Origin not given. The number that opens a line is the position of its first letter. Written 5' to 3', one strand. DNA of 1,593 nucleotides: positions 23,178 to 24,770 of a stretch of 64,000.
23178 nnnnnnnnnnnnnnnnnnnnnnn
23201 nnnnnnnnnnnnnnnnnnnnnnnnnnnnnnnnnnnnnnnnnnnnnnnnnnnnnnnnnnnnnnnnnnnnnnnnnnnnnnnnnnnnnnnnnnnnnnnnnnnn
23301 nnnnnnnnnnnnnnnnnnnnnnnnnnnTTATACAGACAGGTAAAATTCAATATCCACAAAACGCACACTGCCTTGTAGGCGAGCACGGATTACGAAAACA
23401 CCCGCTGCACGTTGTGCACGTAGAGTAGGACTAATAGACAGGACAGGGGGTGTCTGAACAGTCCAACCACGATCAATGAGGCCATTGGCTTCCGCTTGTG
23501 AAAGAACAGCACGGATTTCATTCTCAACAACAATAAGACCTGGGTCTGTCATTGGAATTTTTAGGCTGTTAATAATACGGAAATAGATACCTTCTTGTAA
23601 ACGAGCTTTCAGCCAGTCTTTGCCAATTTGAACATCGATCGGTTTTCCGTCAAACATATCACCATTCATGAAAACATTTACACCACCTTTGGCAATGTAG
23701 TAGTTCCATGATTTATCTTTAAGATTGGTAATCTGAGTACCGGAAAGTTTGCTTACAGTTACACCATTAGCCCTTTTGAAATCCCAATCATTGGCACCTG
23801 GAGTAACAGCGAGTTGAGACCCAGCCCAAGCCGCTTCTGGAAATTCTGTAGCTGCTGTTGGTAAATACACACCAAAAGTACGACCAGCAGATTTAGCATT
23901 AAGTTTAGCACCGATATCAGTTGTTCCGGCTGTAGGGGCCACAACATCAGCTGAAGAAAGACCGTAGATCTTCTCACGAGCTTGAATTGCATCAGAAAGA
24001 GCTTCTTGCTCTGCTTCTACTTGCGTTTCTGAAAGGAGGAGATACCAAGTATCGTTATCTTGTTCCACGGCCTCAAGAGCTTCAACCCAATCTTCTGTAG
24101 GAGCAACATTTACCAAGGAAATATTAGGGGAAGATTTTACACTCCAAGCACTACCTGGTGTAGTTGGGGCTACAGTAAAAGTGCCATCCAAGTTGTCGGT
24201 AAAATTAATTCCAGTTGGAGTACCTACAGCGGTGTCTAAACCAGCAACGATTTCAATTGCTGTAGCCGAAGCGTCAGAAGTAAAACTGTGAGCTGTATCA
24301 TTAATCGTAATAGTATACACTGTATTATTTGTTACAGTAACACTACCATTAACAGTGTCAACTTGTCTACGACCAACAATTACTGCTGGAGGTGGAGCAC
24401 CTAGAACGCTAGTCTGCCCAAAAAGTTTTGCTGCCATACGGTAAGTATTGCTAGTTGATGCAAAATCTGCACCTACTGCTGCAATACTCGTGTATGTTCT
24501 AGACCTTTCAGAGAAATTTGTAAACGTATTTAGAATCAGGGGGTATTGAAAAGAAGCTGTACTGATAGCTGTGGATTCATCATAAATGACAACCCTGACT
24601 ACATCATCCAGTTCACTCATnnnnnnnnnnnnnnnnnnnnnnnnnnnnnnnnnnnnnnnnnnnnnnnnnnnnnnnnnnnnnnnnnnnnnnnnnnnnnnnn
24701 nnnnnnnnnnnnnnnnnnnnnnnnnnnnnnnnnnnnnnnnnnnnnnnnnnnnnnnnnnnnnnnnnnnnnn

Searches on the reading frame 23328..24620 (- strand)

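Call 10: search_protein_families(library=phrogs, proteins=[window:23328-24620:-], max_evalue=0.00001)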
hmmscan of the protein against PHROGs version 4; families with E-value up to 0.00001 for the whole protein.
window:23328-24620:- (430 aa): 2 families
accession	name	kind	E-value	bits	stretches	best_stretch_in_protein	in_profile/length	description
phrog_205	-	tail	1e-93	315.7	1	3-425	14-429/455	tail sheath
phrog_9590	-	unknown function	6.9e-31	108.7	1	244-429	173-373/377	-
